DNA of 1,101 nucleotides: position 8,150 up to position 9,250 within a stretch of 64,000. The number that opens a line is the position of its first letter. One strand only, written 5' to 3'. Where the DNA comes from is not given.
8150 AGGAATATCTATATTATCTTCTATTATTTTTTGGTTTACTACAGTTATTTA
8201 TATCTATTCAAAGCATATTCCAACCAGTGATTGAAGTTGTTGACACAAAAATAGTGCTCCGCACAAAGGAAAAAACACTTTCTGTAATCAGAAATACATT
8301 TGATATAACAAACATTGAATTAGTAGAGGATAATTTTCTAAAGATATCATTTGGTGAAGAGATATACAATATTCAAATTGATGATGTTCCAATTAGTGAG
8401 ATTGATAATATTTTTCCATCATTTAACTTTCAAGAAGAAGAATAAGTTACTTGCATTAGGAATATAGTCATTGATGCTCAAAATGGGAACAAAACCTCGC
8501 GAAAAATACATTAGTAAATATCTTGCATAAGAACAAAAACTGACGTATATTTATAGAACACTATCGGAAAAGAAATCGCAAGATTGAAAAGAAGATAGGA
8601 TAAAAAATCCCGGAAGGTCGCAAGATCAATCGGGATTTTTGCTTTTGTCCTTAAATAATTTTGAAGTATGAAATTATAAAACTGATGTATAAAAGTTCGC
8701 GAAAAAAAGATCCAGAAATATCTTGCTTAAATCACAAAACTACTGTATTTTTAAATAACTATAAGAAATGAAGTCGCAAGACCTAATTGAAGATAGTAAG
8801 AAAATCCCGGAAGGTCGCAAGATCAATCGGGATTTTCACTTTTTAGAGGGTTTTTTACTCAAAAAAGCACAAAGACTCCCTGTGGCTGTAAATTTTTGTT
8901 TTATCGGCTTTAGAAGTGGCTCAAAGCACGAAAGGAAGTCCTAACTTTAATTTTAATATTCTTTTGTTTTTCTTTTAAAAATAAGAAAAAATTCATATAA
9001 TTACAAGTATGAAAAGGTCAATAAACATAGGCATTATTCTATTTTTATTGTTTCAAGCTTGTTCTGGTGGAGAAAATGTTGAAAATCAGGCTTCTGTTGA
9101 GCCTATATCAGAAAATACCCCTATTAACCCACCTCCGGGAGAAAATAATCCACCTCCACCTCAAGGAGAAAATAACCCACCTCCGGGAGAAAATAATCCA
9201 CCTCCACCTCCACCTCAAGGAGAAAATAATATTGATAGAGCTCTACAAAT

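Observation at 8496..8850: Two tandem promoter-hairpin-terminator modules: a candidate pair of undescribed small RNAs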

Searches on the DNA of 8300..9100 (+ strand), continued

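Call 37: search_with_rna_model(model_id=R1, sources=[window, L024, L025, L026, L027, L028, L029, L030, L031, L032, L033, L034, L035, L036, L037, L038, L039, L040, L041, L042, L043, L044, L045, L046, L047, L048, L049, L050, L051, L052, L053, L054, L055, L056, L057, L058, L059, L060, L061, L062, L063, L064, L065, L066, L067, L068, L069, L070, L011, L023, L006, L008, L009], max_evalue=1e-10, make_alignment=true)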
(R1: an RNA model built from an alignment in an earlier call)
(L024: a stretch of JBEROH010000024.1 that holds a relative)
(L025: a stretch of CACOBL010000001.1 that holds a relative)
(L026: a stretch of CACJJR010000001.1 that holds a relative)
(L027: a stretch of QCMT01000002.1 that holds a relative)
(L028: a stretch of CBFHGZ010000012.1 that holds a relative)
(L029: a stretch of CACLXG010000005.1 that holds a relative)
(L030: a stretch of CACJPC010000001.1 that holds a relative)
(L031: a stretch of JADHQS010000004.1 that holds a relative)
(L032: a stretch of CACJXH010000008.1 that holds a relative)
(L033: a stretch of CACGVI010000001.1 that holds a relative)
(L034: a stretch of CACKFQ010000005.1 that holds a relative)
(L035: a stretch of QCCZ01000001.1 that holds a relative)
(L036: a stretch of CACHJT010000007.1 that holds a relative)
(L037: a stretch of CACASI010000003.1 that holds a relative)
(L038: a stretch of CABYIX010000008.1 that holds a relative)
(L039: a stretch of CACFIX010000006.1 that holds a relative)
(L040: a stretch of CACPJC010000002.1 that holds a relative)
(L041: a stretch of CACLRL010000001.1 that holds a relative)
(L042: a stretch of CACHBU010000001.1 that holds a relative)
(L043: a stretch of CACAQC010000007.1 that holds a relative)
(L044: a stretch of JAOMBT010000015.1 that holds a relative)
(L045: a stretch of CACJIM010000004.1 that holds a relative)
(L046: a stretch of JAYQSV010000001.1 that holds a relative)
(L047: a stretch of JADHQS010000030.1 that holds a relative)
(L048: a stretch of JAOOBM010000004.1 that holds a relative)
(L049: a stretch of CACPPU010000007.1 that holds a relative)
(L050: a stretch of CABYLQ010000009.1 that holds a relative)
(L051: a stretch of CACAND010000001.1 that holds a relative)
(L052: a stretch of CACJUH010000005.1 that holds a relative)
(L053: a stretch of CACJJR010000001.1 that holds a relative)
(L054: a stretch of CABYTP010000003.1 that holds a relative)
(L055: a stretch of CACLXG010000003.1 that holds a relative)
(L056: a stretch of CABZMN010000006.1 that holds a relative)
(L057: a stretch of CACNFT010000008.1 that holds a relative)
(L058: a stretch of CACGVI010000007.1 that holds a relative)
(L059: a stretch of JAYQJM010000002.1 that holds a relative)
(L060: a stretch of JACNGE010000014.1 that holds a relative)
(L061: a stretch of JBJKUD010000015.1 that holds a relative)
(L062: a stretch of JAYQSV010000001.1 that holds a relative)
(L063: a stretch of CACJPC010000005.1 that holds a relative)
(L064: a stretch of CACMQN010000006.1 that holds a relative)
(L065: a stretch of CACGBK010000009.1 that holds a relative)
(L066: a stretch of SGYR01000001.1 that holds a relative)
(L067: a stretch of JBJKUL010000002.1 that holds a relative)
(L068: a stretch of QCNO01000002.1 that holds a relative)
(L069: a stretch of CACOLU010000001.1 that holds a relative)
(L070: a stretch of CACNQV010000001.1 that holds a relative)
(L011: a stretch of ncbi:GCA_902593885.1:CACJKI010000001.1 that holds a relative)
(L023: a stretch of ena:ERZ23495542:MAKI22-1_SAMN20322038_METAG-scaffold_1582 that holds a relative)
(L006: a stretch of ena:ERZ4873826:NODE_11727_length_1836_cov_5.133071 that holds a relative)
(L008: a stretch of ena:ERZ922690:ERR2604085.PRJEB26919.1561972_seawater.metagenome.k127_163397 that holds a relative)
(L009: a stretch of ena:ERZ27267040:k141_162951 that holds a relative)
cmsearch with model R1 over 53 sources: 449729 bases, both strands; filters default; matches with E-value up to 1e-10: 89.
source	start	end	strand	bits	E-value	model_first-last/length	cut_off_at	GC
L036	4166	4253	+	112.7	3.2e-20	1-88/88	no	0.4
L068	837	924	+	112.4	3.6e-20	1-88/88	no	0.39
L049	5259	5346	-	112.3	3.8e-20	1-88/88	no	0.38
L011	7065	7152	+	112.3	3.8e-20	1-88/88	no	0.38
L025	4104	4191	+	111.6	5.4e-20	1-88/88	no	0.39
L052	7557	7644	-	111.6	5.4e-20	1-88/88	no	0.39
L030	4852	4939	-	110.9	7.5e-20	1-88/88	no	0.4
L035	5624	5711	-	110.9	7.5e-20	1-88/88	no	0.4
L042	1894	1981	+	110.9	7.5e-20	1-88/88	no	0.4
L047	1899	1986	-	110.8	7.9e-20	1-88/88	no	0.36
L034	2443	2530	-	110.4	9.6e-20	1-88/88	no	0.4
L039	3643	3730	-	110.3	9.8e-20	1-88/88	no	0.38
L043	39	126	+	110.3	1e-19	1-88/88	no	0.4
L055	7145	7232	-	108.5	2.4e-19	1-88/88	no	0.36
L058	79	166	+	108.4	2.4e-19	1-88/88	no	0.38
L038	3847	3934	-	108.3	2.6e-19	1-88/88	no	0.4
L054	7424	7511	-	108.3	2.6e-19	1-88/88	no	0.4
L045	3038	3125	-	108.1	2.9e-19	1-88/88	no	0.38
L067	1403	1491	-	107.3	4.2e-19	1-88/88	no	0.35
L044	4100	4187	+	107.1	4.7e-19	1-88/88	no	0.39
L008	643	731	+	106.9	5.1e-19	1-88/88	no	0.37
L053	7111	7198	-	106.9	5.2e-19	1-88/88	no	0.36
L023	5748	5835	+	106.9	5.2e-19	1-88/88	no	0.36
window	8754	8841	+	106.5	6.1e-19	1-88/88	no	0.36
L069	4077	4164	+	106.4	6.5e-19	1-88/88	no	0.38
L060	3069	3156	+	106.3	6.6e-19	1-88/88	no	0.34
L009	829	917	+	106.1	7.5e-19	1-88/88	no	0.37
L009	1027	1114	+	105.6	9.3e-19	1-88/88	no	0.35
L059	3082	3169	-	105.5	9.8e-19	1-88/88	no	0.39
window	8556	8644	+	105.1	1.2e-18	1-88/88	no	0.38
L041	2254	2342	+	104.8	1.4e-18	1-88/88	no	0.4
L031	3010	3098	+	104.4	1.7e-18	1-88/88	no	0.37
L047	2566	2654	-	104.4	1.7e-18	1-88/88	no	0.37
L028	558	646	-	104.3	1.7e-18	1-88/88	no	0.37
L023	4561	4649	+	103.8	2.2e-18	1-88/88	no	0.38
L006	1025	1113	+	103.8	2.2e-18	1-88/88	no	0.38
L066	4653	4741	-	103.7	2.4e-18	1-88/88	no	0.38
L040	578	666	-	103.5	2.5e-18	1-88/88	no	0.36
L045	3250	3338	-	103.5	2.6e-18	1-88/88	no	0.38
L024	705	793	-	103.4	2.7e-18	1-88/88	no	0.38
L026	297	385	-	103.3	2.8e-18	1-88/88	no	0.39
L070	3786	3873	-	103.2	2.9e-18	1-88/88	no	0.36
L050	1150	1238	-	103.1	3.1e-18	1-88/88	no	0.38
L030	5530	5618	-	102.8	3.7e-18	1-88/88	no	0.39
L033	5712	5800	+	102.8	3.7e-18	1-88/88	no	0.39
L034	2657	2745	-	102.8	3.7e-18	1-88/88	no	0.39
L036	3498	3586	+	102.8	3.7e-18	1-88/88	no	0.39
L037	2048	2136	-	102.8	3.7e-18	1-88/88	no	0.39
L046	3268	3356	-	102.8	3.7e-18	1-88/88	no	0.39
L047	3523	3611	-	102.8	3.7e-18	1-88/88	no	0.39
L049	7229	7317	-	102.8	3.7e-18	1-88/88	no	0.39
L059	3748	3836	-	102.8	3.7e-18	1-88/88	no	0.39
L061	5905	5993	+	102.8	3.7e-18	1-88/88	no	0.39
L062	4144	4232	+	102.8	3.7e-18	1-88/88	no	0.39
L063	4283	4371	+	102.8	3.7e-18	1-88/88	no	0.39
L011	5094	5182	+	102.8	3.7e-18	1-88/88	no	0.39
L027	7363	7451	+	102.7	3.8e-18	1-88/88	no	0.37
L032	3533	3621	+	102.7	3.8e-18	1-88/88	no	0.37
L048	2609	2697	-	102.7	3.8e-18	1-88/88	no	0.37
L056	2979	3067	-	102.7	3.8e-18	1-88/88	no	0.37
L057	2025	2113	-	102.7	3.8e-18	1-88/88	no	0.37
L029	2026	2114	-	102.3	4.6e-18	1-88/88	no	0.4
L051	4357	4445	-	102.3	4.6e-18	1-88/88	no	0.4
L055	7360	7448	-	102.3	4.6e-18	1-88/88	no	0.4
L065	934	1022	-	102.3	4.6e-18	1-88/88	no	0.4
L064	1260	1348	+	101.4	7e-18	1-88/88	no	0.33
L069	3873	3961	+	101.3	7.4e-18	1-88/88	no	0.36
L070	3999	4087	-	101.3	7.5e-18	1-88/88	no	0.37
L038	4039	4127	-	101.3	7.6e-18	1-88/88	no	0.37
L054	7616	7704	-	100.9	8.7e-18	1-88/88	no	0.36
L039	3826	3914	-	100.4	1.1e-17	1-88/88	no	0.38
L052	7740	7828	-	100.4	1.1e-17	1-88/88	no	0.38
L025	3920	4008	+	99.1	2.1e-17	1-88/88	no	0.37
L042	1711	1798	+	98.8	2.4e-17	1-88/88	no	0.36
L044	3908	3996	+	98.8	2.5e-17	1-88/88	no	0.37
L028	1227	1315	-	98.2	3.2e-17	1-88/88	no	0.37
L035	5807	5895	-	97.2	5.2e-17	1-88/88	no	0.38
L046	279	365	-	97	5.6e-17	1-88/88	no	0.36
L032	5001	5089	+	96.3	8.1e-17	1-88/88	no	0.39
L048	1137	1225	-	96.3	8.1e-17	1-88/88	no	0.39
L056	1511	1599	-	96.3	8.1e-17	1-88/88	no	0.39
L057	557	645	-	96.3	8.1e-17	1-88/88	no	0.39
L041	3722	3810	+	96.2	8.3e-17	1-88/88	no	0.4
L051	2889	2977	-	96.2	8.3e-17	1-88/88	no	0.4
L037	580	668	-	95.5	1.2e-16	1-88/88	no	0.4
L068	653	741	+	95.4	1.2e-16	1-88/88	no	0.38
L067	706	793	-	92.6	4.8e-16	1-88/88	no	0.4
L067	2392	2479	-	92.6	4.8e-16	1-88/88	no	0.4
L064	2728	2816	+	91.1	9.8e-16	1-88/88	no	0.36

Alignment A3: 89 matches aligned to the model, 89 columns, each read 5' to 3' on its own strand. Consensus structure (alignment columns), stored with it:
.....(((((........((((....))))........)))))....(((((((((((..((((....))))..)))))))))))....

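Call 52: search_with_rna_model(model_id=R1, sources=[L071, L072, L073, L074, L075, L076, L077, L078, L079, L080, L081, L082, L083, L084, L085, L086, L087, L088, L089, L090, L091, L092, L093, L094, L095, L096, L097, L098, L099, L100, L101, L102, L103, L104, L105, L106, L107, L108, L109, L110, L111, L112, L113, L114, L115, L116, L117, L118, L119, L120, L121, L122, L123, L124, L125, L126, L127, L128, L129, L130, L131, L132, L133, L134, L135, L136, L137, L138, L139, L140, L141, L142, L143, L144, L145, L146, L147, L148, L149, L150], max_evalue=0.000001, make_alignment=true)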
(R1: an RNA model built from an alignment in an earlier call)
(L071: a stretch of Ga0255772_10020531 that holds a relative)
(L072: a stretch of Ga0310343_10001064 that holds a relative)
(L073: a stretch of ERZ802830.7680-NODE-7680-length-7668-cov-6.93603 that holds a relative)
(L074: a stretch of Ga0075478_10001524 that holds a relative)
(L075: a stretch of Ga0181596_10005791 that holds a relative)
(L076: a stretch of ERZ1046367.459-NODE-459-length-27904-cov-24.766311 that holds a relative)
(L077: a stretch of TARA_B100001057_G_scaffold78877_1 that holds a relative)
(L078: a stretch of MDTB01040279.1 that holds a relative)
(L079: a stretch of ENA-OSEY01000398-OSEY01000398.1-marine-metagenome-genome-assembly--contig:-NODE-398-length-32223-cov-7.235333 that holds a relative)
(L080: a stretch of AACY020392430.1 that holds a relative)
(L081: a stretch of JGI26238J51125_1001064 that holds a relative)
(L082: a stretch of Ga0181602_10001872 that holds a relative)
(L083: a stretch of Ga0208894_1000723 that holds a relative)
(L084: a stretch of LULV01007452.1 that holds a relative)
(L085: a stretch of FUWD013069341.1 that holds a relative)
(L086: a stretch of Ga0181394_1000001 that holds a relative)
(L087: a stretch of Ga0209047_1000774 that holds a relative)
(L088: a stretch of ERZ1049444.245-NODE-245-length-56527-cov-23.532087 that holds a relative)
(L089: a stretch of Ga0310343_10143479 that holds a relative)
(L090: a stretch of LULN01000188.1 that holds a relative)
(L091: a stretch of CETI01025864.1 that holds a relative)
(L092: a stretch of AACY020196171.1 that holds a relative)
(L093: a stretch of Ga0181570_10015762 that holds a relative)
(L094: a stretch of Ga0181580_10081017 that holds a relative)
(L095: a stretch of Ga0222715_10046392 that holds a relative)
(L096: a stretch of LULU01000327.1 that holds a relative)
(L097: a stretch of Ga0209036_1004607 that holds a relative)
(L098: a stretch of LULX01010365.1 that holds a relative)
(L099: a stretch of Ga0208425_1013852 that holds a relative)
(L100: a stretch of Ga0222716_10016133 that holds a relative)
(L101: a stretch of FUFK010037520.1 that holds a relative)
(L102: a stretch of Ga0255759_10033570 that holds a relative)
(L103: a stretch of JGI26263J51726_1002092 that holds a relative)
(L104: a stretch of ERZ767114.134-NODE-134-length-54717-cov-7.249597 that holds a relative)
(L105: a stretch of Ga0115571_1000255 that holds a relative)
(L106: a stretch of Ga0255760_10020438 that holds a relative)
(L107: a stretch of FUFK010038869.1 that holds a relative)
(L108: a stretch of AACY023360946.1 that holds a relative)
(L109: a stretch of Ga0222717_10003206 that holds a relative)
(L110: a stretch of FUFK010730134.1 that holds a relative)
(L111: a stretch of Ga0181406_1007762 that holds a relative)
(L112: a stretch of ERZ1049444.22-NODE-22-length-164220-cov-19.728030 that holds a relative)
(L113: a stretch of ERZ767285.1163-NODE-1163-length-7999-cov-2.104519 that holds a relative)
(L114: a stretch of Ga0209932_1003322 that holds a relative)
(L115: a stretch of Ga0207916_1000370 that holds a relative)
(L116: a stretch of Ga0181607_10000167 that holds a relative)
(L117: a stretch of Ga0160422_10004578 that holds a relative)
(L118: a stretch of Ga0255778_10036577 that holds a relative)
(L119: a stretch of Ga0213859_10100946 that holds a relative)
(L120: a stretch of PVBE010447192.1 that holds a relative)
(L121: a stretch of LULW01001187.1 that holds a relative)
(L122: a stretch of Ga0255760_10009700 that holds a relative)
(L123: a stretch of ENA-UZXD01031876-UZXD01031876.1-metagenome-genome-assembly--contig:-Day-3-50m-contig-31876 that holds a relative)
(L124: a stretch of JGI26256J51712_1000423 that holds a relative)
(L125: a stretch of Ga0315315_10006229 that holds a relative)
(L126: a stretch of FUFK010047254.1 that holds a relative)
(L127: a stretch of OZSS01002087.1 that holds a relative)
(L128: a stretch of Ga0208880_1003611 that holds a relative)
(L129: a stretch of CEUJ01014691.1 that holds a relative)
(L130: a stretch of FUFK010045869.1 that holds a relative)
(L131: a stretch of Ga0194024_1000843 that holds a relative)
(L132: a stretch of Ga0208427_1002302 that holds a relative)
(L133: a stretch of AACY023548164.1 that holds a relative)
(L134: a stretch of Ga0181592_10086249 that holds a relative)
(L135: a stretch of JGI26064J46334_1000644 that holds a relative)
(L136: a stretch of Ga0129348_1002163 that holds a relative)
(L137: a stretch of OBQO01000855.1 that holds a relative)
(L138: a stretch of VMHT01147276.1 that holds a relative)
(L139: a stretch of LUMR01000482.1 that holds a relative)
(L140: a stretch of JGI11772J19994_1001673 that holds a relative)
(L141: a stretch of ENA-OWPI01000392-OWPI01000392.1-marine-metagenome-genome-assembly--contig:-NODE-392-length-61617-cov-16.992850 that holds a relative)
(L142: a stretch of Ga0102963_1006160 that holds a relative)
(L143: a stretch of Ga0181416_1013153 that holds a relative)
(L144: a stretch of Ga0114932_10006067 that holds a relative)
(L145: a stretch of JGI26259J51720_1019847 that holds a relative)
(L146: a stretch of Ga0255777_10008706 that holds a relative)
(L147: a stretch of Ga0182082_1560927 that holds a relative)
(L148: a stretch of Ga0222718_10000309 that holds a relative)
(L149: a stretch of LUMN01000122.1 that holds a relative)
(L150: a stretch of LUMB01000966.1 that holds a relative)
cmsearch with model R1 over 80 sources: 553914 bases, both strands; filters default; matches with E-value up to 0.000001: 112.
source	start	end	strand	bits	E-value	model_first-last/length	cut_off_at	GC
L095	846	933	+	113.3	3e-20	1-88/88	no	0.38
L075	6787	6874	+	112.6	4.1e-20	1-88/88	no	0.39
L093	1303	1390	-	112.6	4.1e-20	1-88/88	no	0.39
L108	426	513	+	112.1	5.1e-20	1-88/88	no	0.38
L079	10888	10975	-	111.6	6.7e-20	1-88/88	no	0.39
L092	1433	1520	+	111.4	7.4e-20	1-88/88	no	0.38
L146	2669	2756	-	110.9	9.3e-20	1-88/88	no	0.4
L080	1080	1167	+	109.8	1.6e-19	1-88/88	no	0.38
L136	3758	3845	-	108.7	2.6e-19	1-88/88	no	0.35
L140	4031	4118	-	108.4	3e-19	1-88/88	no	0.38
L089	854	941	+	107.1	5.7e-19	1-88/88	no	0.38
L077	3256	3344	-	106.9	6.3e-19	1-88/88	no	0.35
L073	2844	2931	-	106.9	6.4e-19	1-88/88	no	0.36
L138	5466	5554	+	106.3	8.4e-19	1-88/88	no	0.36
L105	1281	1368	-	104.6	1.9e-18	1-88/88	no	0.33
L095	178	266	+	104.4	2e-18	1-88/88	no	0.37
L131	2630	2718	+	104.4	2e-18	1-88/88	no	0.37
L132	1117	1205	-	104.4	2e-18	1-88/88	no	0.37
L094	203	291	+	104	2.6e-18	1-88/88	no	0.38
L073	3041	3129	-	103.8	2.8e-18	1-88/88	no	0.38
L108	211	299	+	103.5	3.1e-18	1-88/88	no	0.38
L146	5626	5714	-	103.4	3.4e-18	1-88/88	no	0.38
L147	4551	4639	-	103.4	3.4e-18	1-88/88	no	0.38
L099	1057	1145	+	103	4e-18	1-88/88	no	0.39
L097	4070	4157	+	102.8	4.4e-18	1-88/88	no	0.39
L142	4857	4944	-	102.8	4.4e-18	1-88/88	no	0.39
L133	361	449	-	102.8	4.4e-18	1-88/88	no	0.39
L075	4816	4904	+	102.8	4.5e-18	1-88/88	no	0.39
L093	1970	2058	-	102.8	4.5e-18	1-88/88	no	0.39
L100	3329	3417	-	102.8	4.5e-18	1-88/88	no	0.39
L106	807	895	+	102.8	4.5e-18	1-88/88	no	0.39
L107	6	94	-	102.8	4.5e-18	1-88/88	no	0.39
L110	1893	1981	-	102.8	4.5e-18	1-88/88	no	0.39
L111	604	692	+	102.8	4.5e-18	1-88/88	no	0.39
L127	7451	7539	-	102.8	4.5e-18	1-88/88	no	0.39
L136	4425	4513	-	102.8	4.5e-18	1-88/88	no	0.39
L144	7056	7144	-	102.8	4.5e-18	1-88/88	no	0.39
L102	2577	2665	+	102.7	4.6e-18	1-88/88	no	0.38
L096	1292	1380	+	102.7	4.7e-18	1-88/88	no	0.37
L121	2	90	-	102.7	4.7e-18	1-88/88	no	0.37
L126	109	197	-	102.7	4.7e-18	1-88/88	no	0.37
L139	1152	1240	+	102.7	4.7e-18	1-88/88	no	0.37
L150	1483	1571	-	102.7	4.7e-18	1-88/88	no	0.37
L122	2915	3003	-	102.5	5.2e-18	1-88/88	no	0.38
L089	638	726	+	102.3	5.7e-18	1-88/88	no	0.4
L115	5924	6012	-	102.3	5.7e-18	1-88/88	no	0.4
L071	7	95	-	102.1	6.2e-18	1-88/88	no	0.4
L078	730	817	-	101.7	7.4e-18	1-88/88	no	0.38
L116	9571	9659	-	101.3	9.3e-18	1-88/88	no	0.37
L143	481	569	+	101.3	9.3e-18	1-88/88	no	0.37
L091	2070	2158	-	100.5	1.3e-17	1-88/88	no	0.36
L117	2811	2899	-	100.5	1.3e-17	1-88/88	no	0.36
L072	13751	13839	+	100.4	1.4e-17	1-88/88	no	0.38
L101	43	131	+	100.4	1.4e-17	1-88/88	no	0.38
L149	4852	4940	-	100.4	1.4e-17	1-88/88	no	0.38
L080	868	956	+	100.3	1.4e-17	1-88/88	no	0.39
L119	1275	1363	+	99.5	2.1e-17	1-88/88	no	0.36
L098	1214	1302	+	99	2.8e-17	1-88/88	no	0.39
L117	1338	1426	-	98.9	2.9e-17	1-88/88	no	0.38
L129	2392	2479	-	98.8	3e-17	1-88/88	no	0.36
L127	5979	6067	-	98.8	3e-17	1-88/88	no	0.39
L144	5584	5672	-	98.8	3e-17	1-88/88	no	0.39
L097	3877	3965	+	98.8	3e-17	1-88/88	no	0.37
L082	12885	12972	-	98.4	3.6e-17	1-88/88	no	0.36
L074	4315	4403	-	98.3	3.8e-17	1-88/88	no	0.36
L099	378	466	+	98.2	4e-17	1-88/88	no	0.37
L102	277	365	+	98.2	4e-17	1-88/88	no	0.37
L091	597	685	-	97.4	5.9e-17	1-88/88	no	0.37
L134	855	941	+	97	7e-17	1-88/88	no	0.36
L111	2076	2164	+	96.4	9.4e-17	1-88/88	no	0.38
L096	2764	2852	+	96.3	1e-16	1-88/88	no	0.39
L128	1277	1365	+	96.3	1e-16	1-88/88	no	0.39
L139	2624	2712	+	96.3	1e-16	1-88/88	no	0.39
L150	11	99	-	96.3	1e-16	1-88/88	no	0.39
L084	2659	2747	-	96.3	1e-16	1-88/88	no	0.39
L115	4456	4544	-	96.2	1e-16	1-88/88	no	0.4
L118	2954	3041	-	95.8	1.3e-16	1-88/88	no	0.35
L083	10672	10760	+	95.4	1.6e-16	1-88/88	no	0.36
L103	2507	2594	+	95.3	1.6e-16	1-88/88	no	0.36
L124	105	192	+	95.3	1.6e-16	1-88/88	no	0.36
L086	10279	10367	-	95.2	1.7e-16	1-88/88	no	0.36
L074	29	115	-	95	1.8e-16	1-88/88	no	0.38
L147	265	351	-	94.7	2.1e-16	1-88/88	no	0.38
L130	841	929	+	94.1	2.8e-16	1-88/88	no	0.4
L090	13977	14065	+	93.9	3.1e-16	1-88/88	no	0.37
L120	3479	3567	-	93.9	3.1e-16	1-88/88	no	0.37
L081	3122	3209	-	92.6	5.9e-16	1-88/88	no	0.4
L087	1910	1997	+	92.6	5.9e-16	1-88/88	no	0.4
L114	2358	2445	-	92.6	5.9e-16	1-88/88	no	0.4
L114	3037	3124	-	92.6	5.9e-16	1-88/88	no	0.4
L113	1162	1249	-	92.6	5.9e-16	1-88/88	no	0.4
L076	934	1021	-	89.8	2.2e-15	1-88/88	no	0.4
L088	12801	12888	-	89.8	2.2e-15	1-88/88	no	0.4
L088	14062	14149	-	89.8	2.2e-15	1-88/88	no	0.4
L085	5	94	-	89.3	2.9e-15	1-88/88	no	0.39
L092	2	85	+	88.8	3.5e-15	5-88/88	no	0.37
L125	10847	10935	+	88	5.2e-15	1-88/88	no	0.38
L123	1112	1200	-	88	5.3e-15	1-88/88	no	0.39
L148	2264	2352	+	87.8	5.8e-15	1-88/88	no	0.39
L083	9203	9289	+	86.3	1.2e-14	1-88/88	no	0.34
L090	12511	12597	+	86.3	1.2e-14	1-88/88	no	0.34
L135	6495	6581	+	86.3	1.2e-14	1-88/88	no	0.34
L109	12086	12174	-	86.1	1.3e-14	1-88/88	no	0.38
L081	3801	3889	-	84.1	3.3e-14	1-88/88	no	0.39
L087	1230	1318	+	84.1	3.3e-14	1-88/88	no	0.39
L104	7526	7614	+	84.1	3.3e-14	1-88/88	no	0.39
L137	366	454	+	84.1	3.3e-14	1-88/88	no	0.39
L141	5337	5425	-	84.1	3.3e-14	1-88/88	no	0.39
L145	640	728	-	84.1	3.3e-14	1-88/88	no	0.39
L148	1548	1636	+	82.2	8.6e-14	1-88/88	no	0.4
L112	4274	4361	-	77.8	7e-13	1-88/88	no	0.34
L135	7961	8038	+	72.1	1e-11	1-77/88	3'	0.38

Alignment A4: 112 matches aligned to the model, 90 columns, each read 5' to 3' on its own strand. Consensus structure (alignment columns), stored with it:
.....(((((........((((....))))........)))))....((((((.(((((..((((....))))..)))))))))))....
